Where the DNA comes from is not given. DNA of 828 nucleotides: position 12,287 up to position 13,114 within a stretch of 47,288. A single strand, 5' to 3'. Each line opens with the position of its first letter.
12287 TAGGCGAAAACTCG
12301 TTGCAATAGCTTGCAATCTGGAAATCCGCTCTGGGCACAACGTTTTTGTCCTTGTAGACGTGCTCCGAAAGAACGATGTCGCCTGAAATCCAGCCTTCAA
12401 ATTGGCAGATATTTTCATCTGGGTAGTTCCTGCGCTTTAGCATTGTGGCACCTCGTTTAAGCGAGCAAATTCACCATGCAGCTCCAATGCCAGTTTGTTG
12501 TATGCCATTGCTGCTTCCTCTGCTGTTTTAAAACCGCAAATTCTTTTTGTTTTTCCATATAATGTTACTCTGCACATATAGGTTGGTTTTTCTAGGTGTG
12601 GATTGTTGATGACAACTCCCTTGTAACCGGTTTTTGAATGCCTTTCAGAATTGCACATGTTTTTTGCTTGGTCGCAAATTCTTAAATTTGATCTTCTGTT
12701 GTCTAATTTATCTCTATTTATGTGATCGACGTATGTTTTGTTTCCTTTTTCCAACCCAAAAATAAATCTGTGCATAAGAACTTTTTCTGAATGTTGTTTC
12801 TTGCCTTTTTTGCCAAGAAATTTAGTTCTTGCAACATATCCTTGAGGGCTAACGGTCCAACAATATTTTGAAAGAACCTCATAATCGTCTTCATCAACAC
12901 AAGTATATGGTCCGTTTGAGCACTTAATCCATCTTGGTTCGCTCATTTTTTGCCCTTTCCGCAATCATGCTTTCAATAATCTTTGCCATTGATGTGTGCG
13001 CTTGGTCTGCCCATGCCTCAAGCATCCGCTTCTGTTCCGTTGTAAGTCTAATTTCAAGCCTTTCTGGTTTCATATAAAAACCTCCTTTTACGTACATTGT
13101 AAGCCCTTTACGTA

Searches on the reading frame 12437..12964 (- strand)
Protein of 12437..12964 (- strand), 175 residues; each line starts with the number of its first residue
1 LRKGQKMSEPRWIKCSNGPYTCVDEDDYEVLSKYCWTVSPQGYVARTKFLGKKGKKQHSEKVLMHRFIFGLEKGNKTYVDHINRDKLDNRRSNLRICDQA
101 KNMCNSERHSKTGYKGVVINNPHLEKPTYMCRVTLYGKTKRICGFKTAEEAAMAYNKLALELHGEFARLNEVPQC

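Call 27: search_protein_families(library=phrogs, proteins=[window:12437-12964:-], max_evalue=0.001)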
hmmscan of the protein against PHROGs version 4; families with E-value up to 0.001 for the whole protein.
window:12437-12964:- (175 aa): 9 families
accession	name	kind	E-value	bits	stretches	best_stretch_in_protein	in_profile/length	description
phrog_99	-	DNA, RNA and nucleotide metabolism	3.8e-36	126.6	1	33-173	126-270/383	HNH endonuclease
phrog_4578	-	DNA, RNA and nucleotide metabolism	3.9e-19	69.8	1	72-170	25-122/130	HNH endonuclease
phrog_36769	-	unknown function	7.5e-15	56.1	1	20-166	190-352/367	-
phrog_374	-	DNA, RNA and nucleotide metabolism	8.9e-11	42.3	1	75-170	322-414/617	HNH endonuclease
phrog_3593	-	DNA, RNA and nucleotide metabolism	1.1e-08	36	1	58-165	89-199/210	HNH endonuclease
phrog_59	-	DNA, RNA and nucleotide metabolism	1.4e-08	35.5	1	41-156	174-257/423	HNH endonuclease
phrog_959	-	DNA, RNA and nucleotide metabolism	2.5e-08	34.8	1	55-114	51-114/138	HNH endonuclease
phrog_10730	-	DNA, RNA and nucleotide metabolism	4.7e-05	24.2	1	37-119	70-157/234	HNH endonuclease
phrog_7545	-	DNA, RNA and nucleotide metabolism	6.5e-05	24.2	1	40-101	65-128/160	HNH endonuclease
